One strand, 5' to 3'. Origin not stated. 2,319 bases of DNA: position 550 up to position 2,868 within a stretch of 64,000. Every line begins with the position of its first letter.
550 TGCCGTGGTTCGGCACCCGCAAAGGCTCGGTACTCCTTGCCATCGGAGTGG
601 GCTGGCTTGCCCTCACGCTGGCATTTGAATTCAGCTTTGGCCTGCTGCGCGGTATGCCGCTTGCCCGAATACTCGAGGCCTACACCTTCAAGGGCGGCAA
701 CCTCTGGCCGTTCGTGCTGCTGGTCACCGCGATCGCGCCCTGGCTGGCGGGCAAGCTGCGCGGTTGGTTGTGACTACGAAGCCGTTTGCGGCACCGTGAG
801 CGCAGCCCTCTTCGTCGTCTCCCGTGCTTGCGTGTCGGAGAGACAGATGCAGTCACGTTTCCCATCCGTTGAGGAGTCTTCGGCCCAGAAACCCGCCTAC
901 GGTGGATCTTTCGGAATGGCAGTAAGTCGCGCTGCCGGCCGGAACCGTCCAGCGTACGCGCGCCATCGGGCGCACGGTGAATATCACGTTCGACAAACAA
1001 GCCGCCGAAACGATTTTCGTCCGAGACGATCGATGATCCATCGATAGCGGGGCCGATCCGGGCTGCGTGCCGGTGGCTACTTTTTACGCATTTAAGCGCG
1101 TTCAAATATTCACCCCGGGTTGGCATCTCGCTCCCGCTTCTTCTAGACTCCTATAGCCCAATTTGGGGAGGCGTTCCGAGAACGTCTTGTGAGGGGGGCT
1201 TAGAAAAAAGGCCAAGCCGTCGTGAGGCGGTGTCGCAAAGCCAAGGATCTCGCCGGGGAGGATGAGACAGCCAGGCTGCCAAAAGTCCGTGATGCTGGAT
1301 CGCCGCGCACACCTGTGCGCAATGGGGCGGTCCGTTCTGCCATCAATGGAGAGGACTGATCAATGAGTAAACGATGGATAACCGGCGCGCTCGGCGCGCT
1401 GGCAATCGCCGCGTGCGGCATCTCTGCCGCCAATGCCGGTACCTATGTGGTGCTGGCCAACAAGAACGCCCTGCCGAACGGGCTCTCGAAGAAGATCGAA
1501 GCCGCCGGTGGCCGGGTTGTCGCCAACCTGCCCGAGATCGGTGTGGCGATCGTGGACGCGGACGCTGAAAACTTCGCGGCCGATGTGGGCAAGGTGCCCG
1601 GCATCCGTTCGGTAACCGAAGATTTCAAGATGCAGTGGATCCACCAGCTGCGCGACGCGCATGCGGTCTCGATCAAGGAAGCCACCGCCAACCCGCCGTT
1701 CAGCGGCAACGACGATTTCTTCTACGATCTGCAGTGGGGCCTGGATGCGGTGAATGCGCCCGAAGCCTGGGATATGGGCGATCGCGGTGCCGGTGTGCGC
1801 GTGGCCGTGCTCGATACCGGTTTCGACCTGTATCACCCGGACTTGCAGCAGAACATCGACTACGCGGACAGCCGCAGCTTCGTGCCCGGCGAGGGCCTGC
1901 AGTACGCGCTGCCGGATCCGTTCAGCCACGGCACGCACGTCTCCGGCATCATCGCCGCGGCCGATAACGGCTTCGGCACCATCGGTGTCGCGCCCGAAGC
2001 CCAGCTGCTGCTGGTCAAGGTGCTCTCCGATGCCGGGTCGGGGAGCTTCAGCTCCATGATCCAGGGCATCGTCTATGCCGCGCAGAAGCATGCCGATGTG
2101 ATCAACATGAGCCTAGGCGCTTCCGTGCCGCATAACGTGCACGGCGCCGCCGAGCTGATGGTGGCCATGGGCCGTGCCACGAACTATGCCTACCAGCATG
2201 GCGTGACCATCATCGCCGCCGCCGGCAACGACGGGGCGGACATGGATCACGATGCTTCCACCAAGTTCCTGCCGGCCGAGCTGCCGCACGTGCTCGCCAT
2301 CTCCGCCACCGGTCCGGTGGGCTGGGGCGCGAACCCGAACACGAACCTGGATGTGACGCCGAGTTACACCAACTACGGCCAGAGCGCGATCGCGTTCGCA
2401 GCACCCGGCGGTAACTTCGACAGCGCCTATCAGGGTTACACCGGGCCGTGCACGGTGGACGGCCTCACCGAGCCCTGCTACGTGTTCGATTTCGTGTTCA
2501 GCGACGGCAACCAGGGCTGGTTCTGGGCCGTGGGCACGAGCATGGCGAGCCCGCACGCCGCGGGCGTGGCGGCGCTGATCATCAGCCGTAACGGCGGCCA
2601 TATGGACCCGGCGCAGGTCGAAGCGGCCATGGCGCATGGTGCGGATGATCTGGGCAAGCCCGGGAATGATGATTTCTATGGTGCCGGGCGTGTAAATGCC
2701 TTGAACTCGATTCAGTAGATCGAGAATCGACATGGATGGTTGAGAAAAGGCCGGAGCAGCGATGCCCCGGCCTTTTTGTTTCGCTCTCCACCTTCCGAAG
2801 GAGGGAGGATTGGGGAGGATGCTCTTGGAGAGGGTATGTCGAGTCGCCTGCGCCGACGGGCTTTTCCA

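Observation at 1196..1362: Candidate c-di-GMP-I (GEMM-I) riboswitch controlling a secreted subtilisin-like protease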

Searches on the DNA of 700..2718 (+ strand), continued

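Call 31: search_with_rna_model(model_id=R1, sources=[window, L001, L005, L006, L011, L014, L016, L019, L086, L093, L099, L129, L144], max_evalue=0.01, make_alignment=true)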
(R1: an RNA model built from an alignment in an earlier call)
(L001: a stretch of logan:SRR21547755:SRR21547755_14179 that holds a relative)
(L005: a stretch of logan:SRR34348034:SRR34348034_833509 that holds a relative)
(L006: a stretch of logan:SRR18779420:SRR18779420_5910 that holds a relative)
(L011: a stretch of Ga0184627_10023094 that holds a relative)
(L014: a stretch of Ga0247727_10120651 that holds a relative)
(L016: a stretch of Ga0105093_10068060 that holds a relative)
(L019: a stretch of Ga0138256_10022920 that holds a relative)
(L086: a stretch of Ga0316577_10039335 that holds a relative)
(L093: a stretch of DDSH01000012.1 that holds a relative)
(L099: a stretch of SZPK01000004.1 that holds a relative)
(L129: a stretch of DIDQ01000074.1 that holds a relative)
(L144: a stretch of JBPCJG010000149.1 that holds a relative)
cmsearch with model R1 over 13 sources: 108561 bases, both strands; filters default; matches with E-value up to 0.01: 16.
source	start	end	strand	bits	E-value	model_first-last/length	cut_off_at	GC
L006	2284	2385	+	103.7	5.5e-26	1-110/110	no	0.53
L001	1777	1893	+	102.2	1.4e-25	1-110/110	no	0.61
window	1194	1290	+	96.2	5.9e-24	1-110/110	no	0.61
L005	652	750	+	86.3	2.8e-21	1-110/110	no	0.68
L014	2461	2568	+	79.6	1.8e-19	1-110/110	no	0.56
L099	1217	1324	+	77.9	5.3e-19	1-110/110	no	0.56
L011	1887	1995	+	73.9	6.1e-18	1-110/110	no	0.54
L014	547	654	+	71.6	2.6e-17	1-110/110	no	0.56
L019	2231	2324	+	69.1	1.2e-16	1-110/110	no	0.45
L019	523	618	+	67.8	2.8e-16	1-110/110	no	0.47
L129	3057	3146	+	63.6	3.8e-15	1-110/110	no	0.48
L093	1299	1399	+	63.6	3.9e-15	1-110/110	no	0.53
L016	12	99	+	61.6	1.3e-14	13-110/110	no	0.62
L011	81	188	+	60.3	3e-14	1-110/110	no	0.54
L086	358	457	+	55.3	6.6e-13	1-110/110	no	0.65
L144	374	462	+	38.5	2.4e-08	1-110/110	no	0.7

Alignment A3: 16 matches aligned to the model, 126 columns, each read 5' to 3' on its own strand. Consensus structure (alignment columns), stored with it:
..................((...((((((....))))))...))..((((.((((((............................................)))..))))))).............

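Call 34: search_with_rna_model(model_id=R1, source=L170, max_evalue=1, show_alignments=1)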
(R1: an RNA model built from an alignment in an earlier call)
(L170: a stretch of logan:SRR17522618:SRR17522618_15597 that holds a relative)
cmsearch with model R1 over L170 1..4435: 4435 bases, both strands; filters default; matches with E-value up to 1: 1.
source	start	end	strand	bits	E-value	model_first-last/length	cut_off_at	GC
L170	2830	2926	+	83.7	5.7e-22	1-110/110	no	0.61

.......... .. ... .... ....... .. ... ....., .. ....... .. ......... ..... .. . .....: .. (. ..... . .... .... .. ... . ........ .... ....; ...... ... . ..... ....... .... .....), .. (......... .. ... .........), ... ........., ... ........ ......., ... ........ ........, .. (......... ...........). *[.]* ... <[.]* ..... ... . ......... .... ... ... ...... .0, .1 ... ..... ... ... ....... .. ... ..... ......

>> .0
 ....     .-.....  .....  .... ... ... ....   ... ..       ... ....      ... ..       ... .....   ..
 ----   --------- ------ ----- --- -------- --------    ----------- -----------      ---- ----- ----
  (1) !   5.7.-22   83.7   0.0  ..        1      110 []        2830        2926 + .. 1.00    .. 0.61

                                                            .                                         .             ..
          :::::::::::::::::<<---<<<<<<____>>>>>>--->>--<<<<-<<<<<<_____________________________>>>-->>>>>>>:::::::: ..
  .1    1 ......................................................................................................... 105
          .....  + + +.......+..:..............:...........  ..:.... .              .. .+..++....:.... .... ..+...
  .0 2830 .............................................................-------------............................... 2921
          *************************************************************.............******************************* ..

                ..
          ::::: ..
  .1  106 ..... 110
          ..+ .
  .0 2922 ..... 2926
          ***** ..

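Call 60: search_rna_families(sources=[L170, L011, L014, L016, L019, L086, L093, L099, L129, L144], threshold=gathering)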
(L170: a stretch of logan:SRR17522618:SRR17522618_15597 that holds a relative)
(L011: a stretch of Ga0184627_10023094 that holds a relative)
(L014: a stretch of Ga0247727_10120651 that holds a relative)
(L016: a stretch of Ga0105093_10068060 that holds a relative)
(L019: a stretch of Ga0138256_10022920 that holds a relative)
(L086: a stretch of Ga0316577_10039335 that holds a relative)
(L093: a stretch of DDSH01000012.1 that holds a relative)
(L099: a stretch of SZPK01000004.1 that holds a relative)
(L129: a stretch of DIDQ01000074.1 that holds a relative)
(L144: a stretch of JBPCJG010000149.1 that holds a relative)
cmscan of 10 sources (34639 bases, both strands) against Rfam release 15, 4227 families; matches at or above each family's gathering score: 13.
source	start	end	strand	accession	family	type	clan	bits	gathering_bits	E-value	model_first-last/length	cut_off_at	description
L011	1895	1989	+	RF03167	c-di-GMP-I-GGC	Cis-reg; riboswitch;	CL00126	70.6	59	6e-15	1-80/80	no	c-di-GMP-I-GGC riboswitch aptamer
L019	2238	2318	+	RF03167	c-di-GMP-I-GGC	Cis-reg; riboswitch;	CL00126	67.1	59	5.7e-14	1-80/80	no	c-di-GMP-I-GGC riboswitch aptamer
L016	7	93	+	RF03167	c-di-GMP-I-GGC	Cis-reg; riboswitch;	CL00126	65.5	59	1.7e-13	1-80/80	no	c-di-GMP-I-GGC riboswitch aptamer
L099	1224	1318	+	RF03167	c-di-GMP-I-GGC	Cis-reg; riboswitch;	CL00126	63.9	59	4.8e-13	1-80/80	no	c-di-GMP-I-GGC riboswitch aptamer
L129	3064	3140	+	RF03167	c-di-GMP-I-GGC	Cis-reg; riboswitch;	CL00126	63.7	59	5.6e-13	1-80/80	no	c-di-GMP-I-GGC riboswitch aptamer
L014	2468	2562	+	RF03167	c-di-GMP-I-GGC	Cis-reg; riboswitch;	CL00126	62.8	59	1e-12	1-80/80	no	c-di-GMP-I-GGC riboswitch aptamer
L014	554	648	+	RF03167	c-di-GMP-I-GGC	Cis-reg; riboswitch;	CL00126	59.9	59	6.9e-12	1-80/80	no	c-di-GMP-I-GGC riboswitch aptamer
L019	529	611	+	RF01051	c-di-GMP-I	Cis-reg; riboswitch;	CL00126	59.3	35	2.5e-09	1-87/87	no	c-di-GMP-I riboswitch aptamer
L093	1305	1392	+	RF01051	c-di-GMP-I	Cis-reg; riboswitch;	CL00126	57.4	35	7.2e-09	1-87/87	no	c-di-GMP-I riboswitch aptamer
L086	364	450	+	RF01051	c-di-GMP-I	Cis-reg; riboswitch;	CL00126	54.6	35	3.5e-08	1-87/87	no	c-di-GMP-I riboswitch aptamer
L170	2836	2919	+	RF01051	c-di-GMP-I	Cis-reg; riboswitch;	CL00126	53.6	35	6.2e-08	1-87/87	no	c-di-GMP-I riboswitch aptamer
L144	380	455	+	RF01051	c-di-GMP-I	Cis-reg; riboswitch;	CL00126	42.3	35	3.5e-05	1-87/87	no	c-di-GMP-I riboswitch aptamer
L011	87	181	+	RF01051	c-di-GMP-I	Cis-reg; riboswitch;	CL00126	41.4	35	6e-05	1-87/87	no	c-di-GMP-I riboswitch aptamer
